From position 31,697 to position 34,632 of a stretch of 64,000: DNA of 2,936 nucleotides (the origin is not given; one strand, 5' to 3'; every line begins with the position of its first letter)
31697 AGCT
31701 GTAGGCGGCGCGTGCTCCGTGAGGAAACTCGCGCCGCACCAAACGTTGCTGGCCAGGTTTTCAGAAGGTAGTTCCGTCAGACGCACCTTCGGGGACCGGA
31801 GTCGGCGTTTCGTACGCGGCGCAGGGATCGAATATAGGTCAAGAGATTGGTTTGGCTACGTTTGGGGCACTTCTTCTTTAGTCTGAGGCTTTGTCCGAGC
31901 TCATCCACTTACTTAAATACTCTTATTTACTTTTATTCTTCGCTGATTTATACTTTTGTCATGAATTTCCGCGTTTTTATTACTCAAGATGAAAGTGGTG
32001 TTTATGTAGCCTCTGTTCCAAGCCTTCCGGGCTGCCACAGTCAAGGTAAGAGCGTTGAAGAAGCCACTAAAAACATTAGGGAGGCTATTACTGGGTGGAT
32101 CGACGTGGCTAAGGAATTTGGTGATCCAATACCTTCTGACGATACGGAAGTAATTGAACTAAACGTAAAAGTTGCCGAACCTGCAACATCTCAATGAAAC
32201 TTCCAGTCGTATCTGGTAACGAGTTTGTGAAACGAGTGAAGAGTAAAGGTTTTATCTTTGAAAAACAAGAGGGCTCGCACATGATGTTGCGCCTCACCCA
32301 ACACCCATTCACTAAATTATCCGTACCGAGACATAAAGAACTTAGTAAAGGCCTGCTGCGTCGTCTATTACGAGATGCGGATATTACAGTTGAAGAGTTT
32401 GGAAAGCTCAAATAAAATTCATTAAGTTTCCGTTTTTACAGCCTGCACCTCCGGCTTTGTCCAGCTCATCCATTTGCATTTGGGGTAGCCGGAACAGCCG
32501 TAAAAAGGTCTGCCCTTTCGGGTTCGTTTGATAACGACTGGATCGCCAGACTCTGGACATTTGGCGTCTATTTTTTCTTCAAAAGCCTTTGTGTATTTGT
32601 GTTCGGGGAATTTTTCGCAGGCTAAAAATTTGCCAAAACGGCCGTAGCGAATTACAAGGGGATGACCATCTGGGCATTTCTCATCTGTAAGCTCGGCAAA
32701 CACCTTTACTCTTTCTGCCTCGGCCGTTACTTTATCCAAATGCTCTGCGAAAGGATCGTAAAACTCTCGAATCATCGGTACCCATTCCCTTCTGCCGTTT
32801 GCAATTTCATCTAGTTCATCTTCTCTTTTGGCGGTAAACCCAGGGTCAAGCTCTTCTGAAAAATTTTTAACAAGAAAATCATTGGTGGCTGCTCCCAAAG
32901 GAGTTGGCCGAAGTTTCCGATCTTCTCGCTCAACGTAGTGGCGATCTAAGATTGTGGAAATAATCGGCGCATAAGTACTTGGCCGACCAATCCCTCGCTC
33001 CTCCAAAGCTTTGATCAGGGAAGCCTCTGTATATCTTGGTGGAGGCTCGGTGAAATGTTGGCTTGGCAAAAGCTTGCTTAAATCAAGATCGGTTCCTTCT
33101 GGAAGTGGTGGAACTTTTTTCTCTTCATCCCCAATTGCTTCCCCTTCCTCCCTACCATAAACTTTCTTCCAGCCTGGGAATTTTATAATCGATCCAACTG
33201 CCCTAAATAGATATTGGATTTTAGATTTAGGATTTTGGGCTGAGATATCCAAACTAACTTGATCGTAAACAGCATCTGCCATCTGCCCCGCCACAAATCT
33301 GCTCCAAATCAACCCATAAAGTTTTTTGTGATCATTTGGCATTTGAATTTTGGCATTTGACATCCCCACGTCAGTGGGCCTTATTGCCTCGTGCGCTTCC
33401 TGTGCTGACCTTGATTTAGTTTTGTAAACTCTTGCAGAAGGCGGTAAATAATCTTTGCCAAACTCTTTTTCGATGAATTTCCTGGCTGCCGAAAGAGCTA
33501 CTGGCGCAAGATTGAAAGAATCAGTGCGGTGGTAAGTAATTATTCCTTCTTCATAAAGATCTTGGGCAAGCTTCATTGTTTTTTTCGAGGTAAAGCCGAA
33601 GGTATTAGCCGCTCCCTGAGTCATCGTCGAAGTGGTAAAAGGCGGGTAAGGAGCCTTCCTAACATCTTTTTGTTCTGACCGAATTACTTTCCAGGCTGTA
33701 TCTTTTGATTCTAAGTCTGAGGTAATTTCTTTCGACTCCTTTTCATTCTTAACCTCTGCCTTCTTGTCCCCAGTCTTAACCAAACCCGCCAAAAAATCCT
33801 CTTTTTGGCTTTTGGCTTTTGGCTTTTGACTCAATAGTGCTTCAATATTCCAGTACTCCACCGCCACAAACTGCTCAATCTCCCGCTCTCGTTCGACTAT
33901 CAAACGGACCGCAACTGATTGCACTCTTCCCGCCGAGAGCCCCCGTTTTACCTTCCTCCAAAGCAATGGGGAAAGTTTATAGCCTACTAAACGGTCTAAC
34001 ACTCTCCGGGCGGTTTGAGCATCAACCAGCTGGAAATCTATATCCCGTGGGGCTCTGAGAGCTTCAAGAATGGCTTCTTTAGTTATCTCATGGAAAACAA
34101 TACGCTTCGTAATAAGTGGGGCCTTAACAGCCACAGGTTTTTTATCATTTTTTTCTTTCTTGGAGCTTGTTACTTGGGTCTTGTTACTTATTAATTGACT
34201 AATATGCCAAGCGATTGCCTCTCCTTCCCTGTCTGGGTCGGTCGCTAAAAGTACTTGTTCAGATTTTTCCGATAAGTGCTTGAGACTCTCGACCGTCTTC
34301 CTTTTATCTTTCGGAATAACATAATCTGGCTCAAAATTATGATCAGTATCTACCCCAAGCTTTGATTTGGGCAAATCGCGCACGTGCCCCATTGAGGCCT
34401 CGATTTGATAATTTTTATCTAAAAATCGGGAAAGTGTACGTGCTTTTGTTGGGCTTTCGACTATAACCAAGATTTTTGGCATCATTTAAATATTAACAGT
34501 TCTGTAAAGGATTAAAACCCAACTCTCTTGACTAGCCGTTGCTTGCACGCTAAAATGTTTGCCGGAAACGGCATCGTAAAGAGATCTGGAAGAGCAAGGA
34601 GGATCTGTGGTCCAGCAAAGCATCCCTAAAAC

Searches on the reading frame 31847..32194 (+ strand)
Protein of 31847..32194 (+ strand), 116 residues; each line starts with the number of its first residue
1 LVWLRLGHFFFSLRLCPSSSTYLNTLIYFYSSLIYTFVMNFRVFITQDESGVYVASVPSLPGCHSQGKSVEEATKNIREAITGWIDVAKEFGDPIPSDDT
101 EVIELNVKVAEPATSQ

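Call 73: search_protein_families(library=pfam, proteins=[window:31847-32194:+], max_evalue=0.01)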
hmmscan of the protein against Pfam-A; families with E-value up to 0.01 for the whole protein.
window:31847-32194:+ (116 aa): 2 families
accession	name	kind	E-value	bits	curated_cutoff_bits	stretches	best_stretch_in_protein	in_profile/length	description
PF15919.11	HicB_lk_antitox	-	2.3e-12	47.6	27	1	42-98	2-57/123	HicB_like antitoxin of bacterial toxin-antitoxin system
PF21748.3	UPF0150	-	5e-09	36.4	27.3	1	48-96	16-64/64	UPF0150-like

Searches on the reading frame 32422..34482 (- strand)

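Call 41: search_protein_families(library=pfam, proteins=[window:32422-34482:-], max_evalue=0.0001)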
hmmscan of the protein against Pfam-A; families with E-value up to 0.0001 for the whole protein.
window:32422-34482:- (686 aa): 3 families
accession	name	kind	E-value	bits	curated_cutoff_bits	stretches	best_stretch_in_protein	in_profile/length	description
PF01131.25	Topoisom_bac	-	1.7e-122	409.8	35.1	1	148-570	2-409/411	DNA topoisomerase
PF01751.28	Toprim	-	5.1e-22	78.3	23.1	1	5-100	2-86/96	Toprim domain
PF01396.24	Zn_ribbon_Top1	-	4.1e-20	71.7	32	2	640-677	2-38/39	Topoisomerase DNA binding C4 zinc finger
